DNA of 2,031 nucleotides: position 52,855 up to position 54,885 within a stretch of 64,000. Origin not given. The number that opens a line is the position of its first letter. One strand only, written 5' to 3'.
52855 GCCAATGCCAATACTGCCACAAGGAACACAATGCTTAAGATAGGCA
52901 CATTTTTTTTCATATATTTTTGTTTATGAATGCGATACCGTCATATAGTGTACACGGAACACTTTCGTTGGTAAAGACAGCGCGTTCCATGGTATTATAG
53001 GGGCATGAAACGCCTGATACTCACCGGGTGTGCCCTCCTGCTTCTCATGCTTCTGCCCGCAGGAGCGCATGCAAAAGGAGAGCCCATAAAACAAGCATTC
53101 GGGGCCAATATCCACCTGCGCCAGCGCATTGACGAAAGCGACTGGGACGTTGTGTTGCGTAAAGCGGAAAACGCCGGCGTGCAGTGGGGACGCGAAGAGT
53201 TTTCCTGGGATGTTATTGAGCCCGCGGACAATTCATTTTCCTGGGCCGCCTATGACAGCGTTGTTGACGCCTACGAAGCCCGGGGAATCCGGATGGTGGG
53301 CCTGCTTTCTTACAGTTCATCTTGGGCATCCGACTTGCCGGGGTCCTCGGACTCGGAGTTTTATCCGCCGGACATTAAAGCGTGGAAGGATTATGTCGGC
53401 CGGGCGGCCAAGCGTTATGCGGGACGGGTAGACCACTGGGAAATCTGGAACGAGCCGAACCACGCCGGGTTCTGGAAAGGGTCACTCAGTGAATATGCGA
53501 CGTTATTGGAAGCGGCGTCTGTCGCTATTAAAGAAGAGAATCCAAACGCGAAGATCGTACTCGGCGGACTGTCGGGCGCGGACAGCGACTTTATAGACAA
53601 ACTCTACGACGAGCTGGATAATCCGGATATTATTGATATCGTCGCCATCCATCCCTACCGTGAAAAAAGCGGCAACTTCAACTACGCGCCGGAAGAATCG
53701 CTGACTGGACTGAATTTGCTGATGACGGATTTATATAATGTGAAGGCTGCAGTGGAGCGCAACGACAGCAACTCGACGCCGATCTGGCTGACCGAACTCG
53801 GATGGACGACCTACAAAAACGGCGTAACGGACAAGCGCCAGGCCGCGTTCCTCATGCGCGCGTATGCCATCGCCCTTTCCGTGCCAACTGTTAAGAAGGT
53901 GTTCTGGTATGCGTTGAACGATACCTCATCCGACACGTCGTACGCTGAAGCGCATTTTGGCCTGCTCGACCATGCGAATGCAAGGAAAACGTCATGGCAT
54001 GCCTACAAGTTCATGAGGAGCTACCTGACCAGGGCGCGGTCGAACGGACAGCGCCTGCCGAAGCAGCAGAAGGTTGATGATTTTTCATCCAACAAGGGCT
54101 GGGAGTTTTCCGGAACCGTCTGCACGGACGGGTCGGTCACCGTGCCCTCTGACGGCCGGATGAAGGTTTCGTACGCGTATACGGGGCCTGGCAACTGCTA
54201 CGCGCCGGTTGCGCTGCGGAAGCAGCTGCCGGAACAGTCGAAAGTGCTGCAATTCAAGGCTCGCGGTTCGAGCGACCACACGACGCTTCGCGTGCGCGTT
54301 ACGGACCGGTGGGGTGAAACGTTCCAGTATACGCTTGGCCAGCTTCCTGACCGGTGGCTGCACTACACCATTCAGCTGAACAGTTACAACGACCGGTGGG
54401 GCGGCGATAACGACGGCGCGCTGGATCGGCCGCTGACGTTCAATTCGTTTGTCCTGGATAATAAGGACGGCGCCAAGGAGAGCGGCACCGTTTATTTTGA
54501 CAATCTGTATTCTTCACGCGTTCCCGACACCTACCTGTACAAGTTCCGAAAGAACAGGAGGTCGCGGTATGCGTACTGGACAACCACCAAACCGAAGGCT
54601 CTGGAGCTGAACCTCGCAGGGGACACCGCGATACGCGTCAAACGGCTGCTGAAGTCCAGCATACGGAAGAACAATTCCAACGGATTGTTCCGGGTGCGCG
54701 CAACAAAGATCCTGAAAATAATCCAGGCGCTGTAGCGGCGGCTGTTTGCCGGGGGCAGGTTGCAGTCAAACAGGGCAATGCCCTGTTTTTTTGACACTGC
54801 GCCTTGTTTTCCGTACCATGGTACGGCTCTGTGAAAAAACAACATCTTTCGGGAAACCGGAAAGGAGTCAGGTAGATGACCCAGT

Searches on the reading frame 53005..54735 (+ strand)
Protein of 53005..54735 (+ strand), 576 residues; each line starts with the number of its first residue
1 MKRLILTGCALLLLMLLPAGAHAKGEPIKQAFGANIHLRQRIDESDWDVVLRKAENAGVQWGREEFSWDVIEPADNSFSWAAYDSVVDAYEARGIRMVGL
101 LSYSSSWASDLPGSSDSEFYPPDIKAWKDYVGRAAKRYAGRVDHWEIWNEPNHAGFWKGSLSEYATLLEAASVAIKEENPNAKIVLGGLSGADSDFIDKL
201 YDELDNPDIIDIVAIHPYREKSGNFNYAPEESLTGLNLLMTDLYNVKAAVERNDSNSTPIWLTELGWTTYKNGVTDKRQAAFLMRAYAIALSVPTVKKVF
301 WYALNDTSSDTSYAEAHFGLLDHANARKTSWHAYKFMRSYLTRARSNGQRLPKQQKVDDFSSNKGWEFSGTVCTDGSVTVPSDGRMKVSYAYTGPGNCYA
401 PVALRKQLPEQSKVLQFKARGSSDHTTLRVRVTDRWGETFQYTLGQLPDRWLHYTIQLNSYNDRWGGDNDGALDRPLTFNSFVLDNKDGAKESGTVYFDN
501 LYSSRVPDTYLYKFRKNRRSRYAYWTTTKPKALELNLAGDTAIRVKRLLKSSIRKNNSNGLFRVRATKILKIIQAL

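Call 49: search_protein_families(library=pfam, proteins=[window:53005-54735:+], max_evalue=0.00001)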
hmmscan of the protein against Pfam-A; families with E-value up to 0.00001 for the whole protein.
window:53005-54735:+ (576 aa): 6 families
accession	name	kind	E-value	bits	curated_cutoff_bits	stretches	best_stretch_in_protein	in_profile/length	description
PF01229.23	Glyco_hydro_39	-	2.5e-16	60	26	1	78-338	74-348/472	Glycosyl hydrolases family 39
PF00150.24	Cellulase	-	5e-09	36.5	23.5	1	23-282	3-252/272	Cellulase (glycosyl hydrolase family 5)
PF18989.5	DUF5722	-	6.3e-09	35.6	30.5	1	233-338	262-370/393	Family of unknown function (DUF5722)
PF11790.14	Glyco_hydro_cc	-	1.7e-06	28.2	21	1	148-313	72-216/237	Glycosyl hydrolase catalytic core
PF00331.26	Glyco_hydro_10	-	4.1e-06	26.7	22.1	0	65-152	44-130/311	Glycosyl hydrolase family 10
PF02449.21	Glyco_hydro_42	-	6.4e-06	26.2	21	0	42-97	7-63/376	Beta-galactosidase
